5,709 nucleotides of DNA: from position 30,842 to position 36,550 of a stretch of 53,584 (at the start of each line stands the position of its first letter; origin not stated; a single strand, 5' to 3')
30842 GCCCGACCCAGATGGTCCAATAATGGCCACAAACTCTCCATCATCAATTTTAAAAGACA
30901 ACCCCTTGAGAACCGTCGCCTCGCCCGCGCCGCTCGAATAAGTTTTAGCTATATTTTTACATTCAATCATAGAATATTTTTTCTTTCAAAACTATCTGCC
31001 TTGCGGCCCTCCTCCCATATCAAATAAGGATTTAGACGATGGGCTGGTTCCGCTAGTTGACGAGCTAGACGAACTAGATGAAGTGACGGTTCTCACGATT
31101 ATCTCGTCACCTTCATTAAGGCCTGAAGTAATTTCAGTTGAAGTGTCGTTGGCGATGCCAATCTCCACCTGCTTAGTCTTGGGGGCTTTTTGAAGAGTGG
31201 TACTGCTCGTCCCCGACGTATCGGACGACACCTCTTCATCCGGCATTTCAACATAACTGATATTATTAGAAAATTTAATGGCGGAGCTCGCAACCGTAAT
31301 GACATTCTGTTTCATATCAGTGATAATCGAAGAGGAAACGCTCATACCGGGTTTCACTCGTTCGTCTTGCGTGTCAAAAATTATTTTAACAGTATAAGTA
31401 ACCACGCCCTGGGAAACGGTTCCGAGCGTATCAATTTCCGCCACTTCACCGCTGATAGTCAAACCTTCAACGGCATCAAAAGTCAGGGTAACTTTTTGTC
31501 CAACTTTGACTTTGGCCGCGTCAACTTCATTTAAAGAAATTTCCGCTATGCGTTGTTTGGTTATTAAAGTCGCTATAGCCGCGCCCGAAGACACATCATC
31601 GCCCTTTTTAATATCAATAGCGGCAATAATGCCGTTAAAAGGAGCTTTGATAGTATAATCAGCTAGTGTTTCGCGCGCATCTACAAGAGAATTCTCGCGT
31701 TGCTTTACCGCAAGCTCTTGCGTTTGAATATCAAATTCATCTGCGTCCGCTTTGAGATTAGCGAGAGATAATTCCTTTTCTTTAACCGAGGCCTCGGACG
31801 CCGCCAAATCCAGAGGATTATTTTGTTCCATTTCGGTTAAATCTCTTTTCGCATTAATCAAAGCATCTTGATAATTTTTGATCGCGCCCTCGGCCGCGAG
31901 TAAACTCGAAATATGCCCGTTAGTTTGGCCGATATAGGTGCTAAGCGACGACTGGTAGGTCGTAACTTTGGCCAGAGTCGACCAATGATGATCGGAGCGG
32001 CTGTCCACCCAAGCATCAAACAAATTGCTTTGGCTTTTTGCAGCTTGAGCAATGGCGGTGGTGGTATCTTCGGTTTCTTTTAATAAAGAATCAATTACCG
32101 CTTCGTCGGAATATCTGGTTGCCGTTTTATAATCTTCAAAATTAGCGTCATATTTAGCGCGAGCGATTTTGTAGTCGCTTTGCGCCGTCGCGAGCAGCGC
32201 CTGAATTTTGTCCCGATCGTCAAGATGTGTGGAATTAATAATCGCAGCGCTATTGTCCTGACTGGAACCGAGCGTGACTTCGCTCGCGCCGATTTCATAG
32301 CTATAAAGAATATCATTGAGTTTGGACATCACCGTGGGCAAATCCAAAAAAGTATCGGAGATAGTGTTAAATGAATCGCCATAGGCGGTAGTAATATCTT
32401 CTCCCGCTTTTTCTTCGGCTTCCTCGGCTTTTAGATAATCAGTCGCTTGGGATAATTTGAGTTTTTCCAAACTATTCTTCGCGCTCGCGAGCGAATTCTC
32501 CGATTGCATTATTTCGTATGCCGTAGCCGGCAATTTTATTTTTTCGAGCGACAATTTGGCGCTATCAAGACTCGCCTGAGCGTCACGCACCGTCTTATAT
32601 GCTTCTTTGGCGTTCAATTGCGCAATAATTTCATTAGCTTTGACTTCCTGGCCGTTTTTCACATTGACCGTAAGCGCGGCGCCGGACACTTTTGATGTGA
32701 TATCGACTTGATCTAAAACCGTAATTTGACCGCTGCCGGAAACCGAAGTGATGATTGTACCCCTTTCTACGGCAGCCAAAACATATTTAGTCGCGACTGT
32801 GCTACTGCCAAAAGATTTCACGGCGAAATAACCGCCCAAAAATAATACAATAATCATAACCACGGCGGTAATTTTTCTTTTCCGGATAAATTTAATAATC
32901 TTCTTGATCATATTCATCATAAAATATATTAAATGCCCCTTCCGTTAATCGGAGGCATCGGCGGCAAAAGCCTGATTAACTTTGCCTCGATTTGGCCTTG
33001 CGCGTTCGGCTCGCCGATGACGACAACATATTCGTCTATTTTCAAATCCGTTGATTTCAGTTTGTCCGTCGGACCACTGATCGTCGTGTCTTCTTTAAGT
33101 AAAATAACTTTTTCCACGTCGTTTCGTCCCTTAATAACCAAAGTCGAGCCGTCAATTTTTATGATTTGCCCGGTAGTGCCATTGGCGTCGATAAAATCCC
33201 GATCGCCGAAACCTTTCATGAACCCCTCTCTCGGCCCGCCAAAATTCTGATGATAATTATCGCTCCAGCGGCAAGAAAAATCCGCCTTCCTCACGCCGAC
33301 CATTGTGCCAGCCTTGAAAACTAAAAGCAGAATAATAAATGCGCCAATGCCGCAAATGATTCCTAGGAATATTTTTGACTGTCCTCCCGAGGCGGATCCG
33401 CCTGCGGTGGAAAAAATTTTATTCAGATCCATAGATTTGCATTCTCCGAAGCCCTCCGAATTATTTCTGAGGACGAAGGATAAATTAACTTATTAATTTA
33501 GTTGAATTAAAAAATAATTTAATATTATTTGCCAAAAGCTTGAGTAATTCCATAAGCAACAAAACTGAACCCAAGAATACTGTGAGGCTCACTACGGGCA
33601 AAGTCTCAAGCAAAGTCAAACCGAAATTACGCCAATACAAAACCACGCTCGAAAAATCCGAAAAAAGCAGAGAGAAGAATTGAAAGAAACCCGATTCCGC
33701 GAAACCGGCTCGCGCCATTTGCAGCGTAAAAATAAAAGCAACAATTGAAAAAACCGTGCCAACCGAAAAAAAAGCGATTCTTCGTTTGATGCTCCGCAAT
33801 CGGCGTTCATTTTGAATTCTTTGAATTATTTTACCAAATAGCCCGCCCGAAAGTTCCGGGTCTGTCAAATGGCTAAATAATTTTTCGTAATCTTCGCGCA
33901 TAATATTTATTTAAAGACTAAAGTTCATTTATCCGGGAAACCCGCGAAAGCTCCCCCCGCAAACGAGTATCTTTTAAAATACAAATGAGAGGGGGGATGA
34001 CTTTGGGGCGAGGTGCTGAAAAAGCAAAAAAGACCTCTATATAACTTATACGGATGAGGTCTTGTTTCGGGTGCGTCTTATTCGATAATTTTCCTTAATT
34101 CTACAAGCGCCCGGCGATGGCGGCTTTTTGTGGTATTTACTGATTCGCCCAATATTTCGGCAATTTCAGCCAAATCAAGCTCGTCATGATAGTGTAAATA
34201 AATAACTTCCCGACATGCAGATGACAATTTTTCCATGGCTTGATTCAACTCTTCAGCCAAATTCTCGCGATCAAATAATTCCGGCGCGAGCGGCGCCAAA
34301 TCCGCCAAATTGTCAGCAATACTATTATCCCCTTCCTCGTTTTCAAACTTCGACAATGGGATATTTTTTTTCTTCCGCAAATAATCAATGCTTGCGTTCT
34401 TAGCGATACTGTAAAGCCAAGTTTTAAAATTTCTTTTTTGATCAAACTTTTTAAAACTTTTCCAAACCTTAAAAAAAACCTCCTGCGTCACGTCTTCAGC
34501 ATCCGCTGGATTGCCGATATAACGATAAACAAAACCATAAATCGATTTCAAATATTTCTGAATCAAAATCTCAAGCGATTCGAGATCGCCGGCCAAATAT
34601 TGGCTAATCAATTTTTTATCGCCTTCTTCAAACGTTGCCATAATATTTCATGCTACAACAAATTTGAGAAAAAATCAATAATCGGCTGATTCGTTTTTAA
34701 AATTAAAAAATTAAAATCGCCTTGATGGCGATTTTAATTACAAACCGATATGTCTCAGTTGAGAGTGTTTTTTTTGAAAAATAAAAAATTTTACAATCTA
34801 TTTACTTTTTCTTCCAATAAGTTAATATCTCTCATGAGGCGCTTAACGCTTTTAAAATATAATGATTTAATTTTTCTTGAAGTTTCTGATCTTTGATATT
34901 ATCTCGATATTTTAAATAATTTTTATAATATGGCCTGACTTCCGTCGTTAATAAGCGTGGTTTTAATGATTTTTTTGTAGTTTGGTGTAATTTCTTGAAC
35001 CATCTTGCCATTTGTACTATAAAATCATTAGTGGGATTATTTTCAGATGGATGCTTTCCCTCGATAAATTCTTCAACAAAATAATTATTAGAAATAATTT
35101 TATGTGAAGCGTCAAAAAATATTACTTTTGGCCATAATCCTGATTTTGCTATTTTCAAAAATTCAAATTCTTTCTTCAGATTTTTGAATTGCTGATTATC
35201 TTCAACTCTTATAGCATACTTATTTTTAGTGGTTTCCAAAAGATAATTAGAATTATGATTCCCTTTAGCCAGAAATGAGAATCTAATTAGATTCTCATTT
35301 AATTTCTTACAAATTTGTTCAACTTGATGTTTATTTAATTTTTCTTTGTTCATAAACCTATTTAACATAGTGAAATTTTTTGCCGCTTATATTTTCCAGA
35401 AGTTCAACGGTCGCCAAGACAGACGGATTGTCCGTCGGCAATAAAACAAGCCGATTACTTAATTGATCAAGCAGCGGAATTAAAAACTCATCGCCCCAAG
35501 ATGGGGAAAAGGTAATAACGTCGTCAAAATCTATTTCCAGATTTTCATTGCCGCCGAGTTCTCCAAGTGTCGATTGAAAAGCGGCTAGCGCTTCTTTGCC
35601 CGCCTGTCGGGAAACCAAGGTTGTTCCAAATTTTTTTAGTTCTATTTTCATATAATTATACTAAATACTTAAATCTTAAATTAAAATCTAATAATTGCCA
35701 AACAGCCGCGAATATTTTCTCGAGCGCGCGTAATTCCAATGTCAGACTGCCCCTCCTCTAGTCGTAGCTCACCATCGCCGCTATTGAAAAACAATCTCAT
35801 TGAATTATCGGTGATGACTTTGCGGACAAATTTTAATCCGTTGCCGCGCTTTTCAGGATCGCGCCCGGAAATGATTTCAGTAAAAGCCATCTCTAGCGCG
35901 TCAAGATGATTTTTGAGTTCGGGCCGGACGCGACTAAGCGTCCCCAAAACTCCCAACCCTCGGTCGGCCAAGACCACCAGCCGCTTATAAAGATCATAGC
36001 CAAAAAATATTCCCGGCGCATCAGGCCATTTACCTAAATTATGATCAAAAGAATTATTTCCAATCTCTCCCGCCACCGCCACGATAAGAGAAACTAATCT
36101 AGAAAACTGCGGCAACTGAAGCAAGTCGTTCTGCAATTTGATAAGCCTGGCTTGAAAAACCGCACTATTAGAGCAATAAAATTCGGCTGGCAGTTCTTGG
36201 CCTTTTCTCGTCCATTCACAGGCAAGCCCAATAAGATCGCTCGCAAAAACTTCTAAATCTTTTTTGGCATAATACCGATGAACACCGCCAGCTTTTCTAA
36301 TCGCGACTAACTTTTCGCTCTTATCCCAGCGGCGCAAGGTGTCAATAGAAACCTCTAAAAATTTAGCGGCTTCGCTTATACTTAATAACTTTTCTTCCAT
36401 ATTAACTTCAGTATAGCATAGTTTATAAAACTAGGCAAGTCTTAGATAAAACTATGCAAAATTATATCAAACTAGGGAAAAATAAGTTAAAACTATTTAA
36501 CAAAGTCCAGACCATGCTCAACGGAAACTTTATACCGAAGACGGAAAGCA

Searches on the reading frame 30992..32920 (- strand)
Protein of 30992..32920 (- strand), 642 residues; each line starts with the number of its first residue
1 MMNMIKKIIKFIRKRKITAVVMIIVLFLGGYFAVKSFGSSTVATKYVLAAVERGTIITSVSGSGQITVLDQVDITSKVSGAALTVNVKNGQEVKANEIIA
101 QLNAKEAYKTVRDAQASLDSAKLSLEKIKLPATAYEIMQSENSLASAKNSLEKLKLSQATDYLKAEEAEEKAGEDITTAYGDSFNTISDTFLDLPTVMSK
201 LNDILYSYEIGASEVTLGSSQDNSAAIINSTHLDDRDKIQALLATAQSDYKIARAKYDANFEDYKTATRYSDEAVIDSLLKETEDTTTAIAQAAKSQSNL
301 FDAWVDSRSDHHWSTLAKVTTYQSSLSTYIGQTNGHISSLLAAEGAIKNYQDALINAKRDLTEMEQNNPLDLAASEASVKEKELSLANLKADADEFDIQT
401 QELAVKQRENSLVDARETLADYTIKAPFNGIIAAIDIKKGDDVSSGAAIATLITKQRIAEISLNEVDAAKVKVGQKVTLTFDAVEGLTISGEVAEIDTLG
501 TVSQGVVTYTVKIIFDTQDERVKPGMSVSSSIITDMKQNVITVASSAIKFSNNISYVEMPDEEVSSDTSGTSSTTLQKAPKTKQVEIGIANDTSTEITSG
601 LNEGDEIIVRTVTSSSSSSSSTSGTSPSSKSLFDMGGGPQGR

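Call 15: search_protein_families(library=pfam, proteins=[window:30992-32920:-], max_evalue=0.001)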
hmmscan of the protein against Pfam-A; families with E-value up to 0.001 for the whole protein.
window:30992-32920:- (642 aa): 5 families
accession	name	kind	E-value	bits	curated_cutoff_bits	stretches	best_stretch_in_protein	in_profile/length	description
PF13437.12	HlyD_3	-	7.5e-16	59.2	22.2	1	423-525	1-106/106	HlyD family secretion protein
PF16576.10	HlyD_D23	-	3.2e-15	56.4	30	1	353-528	55-214/214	Barrel-sandwich domain of CusB or HlyD membrane-fusion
PF00364.28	Biotin_lipoyl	-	1.8e-06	28.1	22.1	0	422-452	43-73/73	Biotin-requiring enzyme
PF13533.13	Biotin_lipoyl_2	-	5.6e-06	26.5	29.8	0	74-103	3-32/32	Biotin-lipoyl like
PF01551.29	Peptidase_M23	-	0.00091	19.8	28.7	0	49-106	17-76/96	Peptidase family M23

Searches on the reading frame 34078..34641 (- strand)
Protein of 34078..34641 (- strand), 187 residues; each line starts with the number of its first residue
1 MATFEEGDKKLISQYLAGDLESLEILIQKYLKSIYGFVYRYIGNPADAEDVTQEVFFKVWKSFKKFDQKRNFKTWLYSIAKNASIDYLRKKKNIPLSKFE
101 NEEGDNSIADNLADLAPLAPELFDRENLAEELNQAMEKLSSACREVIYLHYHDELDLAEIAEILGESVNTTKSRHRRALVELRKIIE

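Call 15: search_protein_families(library=pfam, proteins=[window:34078-34641:-], max_evalue=0.001)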
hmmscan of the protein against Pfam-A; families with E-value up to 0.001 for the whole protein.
window:34078-34641:- (187 aa): 3 families
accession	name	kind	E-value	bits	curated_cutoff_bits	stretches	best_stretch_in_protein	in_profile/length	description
PF04542.20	Sigma70_r2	-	1e-24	86.5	24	1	26-92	1-69/71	Sigma-70 region 2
PF08281.18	Sigma70_r4_2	-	2.9e-12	46.5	25.7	1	130-182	2-54/54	Sigma-70, region 4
PF04545.22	Sigma70_r4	-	1.4e-11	44.2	24.1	1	135-184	1-50/50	Sigma-70, region 4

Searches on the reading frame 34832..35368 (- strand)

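Call 15: search_protein_families(library=pfam, proteins=[window:34832-35368:-], max_evalue=0.001)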
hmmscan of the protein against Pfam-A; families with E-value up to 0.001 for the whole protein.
window:34832-35368:- (178 aa): 1 family
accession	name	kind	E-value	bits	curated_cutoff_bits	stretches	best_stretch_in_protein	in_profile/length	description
PF01636.29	APH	-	9e-09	35.9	23.2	1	31-169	3-152/239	Phosphotransferase enzyme family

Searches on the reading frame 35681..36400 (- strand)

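Call 15: search_protein_families(library=pfam, proteins=[window:35681-36400:-], max_evalue=0.001)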
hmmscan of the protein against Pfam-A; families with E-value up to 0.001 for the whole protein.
window:35681-36400:- (239 aa): 3 families
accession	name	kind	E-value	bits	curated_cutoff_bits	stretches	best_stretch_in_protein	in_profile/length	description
PF00376.29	MerR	-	1.5e-08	34.8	28.2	1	7-44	1-38/38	MerR family regulatory protein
PF12728.13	HTH_17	-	9.4e-08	32.6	27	1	5-53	1-47/51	Helix-turn-helix domain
PF13411.12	MerR_1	-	1e-07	32.4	21.6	1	7-52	2-46/69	MerR HTH family regulatory protein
